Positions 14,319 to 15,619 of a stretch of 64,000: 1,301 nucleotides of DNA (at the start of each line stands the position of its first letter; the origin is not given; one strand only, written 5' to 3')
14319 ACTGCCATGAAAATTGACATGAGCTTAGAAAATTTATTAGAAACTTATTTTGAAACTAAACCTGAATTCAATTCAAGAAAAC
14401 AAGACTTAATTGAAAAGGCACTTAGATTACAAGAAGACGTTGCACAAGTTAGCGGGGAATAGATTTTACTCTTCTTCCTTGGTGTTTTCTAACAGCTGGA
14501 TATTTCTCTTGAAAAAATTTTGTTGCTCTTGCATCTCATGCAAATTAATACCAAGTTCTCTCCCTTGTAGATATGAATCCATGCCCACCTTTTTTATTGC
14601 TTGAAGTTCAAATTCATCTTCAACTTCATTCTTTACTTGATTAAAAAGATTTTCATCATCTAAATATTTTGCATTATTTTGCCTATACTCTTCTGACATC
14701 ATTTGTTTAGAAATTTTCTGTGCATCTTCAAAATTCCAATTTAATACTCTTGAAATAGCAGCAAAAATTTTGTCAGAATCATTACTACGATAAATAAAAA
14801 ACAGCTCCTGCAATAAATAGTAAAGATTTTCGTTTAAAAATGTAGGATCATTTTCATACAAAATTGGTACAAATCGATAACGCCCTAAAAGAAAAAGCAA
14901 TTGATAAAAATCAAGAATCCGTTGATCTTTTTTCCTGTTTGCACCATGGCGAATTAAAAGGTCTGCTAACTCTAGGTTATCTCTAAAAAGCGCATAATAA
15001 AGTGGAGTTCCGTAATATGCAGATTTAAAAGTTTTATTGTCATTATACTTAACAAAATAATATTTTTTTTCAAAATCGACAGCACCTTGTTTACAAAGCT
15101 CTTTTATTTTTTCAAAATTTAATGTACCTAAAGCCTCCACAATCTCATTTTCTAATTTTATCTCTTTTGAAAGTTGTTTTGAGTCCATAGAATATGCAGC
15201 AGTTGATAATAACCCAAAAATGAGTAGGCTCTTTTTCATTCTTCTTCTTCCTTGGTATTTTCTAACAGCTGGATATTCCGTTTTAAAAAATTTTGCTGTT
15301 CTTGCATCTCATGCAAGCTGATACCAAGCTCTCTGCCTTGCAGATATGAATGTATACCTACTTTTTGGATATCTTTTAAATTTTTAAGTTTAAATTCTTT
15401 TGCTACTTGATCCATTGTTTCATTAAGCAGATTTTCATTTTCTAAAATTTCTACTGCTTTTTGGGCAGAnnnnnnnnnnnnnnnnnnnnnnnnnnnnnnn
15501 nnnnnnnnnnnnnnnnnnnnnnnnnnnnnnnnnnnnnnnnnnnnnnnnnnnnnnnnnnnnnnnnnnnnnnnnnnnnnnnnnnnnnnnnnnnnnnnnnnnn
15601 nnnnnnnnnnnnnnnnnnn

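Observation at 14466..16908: Three translationally coupled ankyrin-repeat paralogs with a homogenised C-terminal module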

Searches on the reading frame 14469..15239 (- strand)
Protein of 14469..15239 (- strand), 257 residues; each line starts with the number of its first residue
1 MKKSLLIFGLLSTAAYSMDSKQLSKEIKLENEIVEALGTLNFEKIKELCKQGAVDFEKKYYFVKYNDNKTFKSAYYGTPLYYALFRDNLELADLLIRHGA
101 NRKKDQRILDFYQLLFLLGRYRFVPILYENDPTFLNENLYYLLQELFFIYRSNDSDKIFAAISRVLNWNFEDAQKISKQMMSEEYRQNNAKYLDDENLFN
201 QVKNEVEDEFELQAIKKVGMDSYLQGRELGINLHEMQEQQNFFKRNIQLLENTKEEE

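Call 5: search_protein_families(library=pfam, proteins=[window:14469-15239:-], max_evalue=1)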
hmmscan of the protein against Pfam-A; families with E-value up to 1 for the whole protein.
window:14469-15239:- (257 aa): 3 families
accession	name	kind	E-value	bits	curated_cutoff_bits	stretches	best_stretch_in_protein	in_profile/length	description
PF00023.36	Ank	-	0.0024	18.5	21.1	1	78-101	4-27/33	Ankyrin repeat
PF13606.12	Ank_3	-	0.013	16.4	22.3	1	76-101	2-27/30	Ankyrin repeat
PF12796.13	Ank_2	-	0.018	16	27.3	1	69-102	22-55/90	Ankyrin repeats (3 copies)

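Call 7: find_homologous_proteins(query=A1, max_evalue=0.001)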
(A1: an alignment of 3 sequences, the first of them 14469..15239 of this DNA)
Query A1 (3 sequences) (257 aa, profile of the alignment): 4 proteins with E <= 0.001 among 5030 candidates.
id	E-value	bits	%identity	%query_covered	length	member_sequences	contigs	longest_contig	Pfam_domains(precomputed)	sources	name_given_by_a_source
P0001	3.3e-136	472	39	100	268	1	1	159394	-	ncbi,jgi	jgi:hypothetical protein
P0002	2.7e-108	380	28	89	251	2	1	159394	PF13606.13,PF12796.14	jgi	jgi:hypothetical protein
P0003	4.5e-108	379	100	100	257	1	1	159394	-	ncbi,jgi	jgi:ankyrin repeat protein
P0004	3.3e-4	39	50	9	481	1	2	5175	PF13606.13,PF13857.13,PF23745.2,PF12796.14,PF00023.37,PF13637.13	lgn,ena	-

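Call 8: find_encoding_contigs(protein=P0003, flank=10000, max_places=4)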
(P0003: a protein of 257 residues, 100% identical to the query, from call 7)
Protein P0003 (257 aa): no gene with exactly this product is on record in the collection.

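Call 9: list_cluster_members(proteins=[P0001, P0002, P0003])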
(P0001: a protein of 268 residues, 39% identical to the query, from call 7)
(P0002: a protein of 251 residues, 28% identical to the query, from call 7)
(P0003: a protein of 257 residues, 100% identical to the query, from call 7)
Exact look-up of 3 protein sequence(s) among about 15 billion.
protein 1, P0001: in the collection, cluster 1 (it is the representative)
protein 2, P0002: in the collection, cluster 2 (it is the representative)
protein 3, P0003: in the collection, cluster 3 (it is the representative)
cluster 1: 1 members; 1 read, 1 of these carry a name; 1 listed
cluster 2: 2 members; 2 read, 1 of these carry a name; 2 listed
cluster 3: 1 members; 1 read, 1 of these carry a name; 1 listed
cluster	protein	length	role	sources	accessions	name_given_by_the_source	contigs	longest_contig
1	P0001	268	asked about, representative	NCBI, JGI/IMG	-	hypothetical protein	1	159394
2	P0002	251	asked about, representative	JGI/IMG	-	hypothetical protein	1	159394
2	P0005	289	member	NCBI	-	-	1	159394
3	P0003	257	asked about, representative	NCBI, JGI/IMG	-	ankyrin repeat protein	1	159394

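Call 10: find_related_loci(query=A1, collection=genome_contigs, flank=10000)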
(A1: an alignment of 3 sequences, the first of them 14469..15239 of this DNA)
Query A1 (257 aa) in genome_contigs; peptide patterns used: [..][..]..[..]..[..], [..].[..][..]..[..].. (x = any residue, [..] = any of these).
154 stretches matched a pattern, but none encodes a relative of the query by tblastn (E <= 1e-3).

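Call 16: find_encoding_contigs(protein=P0001, flank=3000, max_places=3)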
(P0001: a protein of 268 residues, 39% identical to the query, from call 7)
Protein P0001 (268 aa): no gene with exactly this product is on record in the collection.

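Call 17: find_related_loci(query=A1, collection=metagenome_contigs, flank=10000)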
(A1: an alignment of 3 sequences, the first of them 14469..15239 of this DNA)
Query A1 (257 aa) in metagenome_contigs; peptide patterns used: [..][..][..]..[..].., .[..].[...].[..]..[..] (x = any residue, [..] = any of these).
285 stretches matched a pattern, but none encodes a relative of the query by tblastn (E <= 1e-3).

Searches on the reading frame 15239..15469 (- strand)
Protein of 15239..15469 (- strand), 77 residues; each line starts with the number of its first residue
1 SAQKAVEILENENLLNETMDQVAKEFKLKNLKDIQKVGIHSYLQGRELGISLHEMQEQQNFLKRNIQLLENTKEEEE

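Call 60: search_solved_structures(query=A4, max_evalue=10)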
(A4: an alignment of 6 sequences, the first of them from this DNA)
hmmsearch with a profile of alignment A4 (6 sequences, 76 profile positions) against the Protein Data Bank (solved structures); distinct sequences matched with E-value up to 10: 2.
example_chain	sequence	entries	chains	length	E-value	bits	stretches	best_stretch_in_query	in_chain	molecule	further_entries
7yyl_C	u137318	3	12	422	0.61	13.5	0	30-48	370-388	Dehydratase family protein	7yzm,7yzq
6eno_A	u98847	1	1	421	0.66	13.4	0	30-48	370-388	Dehydratase family protein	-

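Call 61: search_protein_families(library=pfam, alignment_id=A4, max_evalue=1)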
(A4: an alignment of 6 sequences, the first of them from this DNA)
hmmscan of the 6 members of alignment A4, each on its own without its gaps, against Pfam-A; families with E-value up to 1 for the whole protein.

A. member 1, seq(77 aa): 2 families
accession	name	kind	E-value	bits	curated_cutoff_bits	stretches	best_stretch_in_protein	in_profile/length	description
PF12643.12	MazG-like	-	0.052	14.3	27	1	4-75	6-79/85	MazG-like family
PF10557.15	Cullin_Nedd8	-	0.08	13.5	36.9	1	4-36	15-46/63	Cullin protein neddylation domain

B. families by the number of members that match (of 6 scanned): 6 families
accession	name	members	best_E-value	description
PF12643.12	MazG-like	2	0.045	MazG-like family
PF09278.17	MerR-DNA-bind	1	0.032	MerR, DNA binding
PF24280.2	HVO_A0563_N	1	0.034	HVO_A0563, N-terminal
PF25605.1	Phage_80a_gp11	1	0.036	Phage 80a gp11 protein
PF21206.3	Roquin_1_2-like_ROQ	1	0.067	Roquin 1/2-like, ROQ domain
PF10557.15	Cullin_Nedd8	1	0.08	Cullin protein neddylation domain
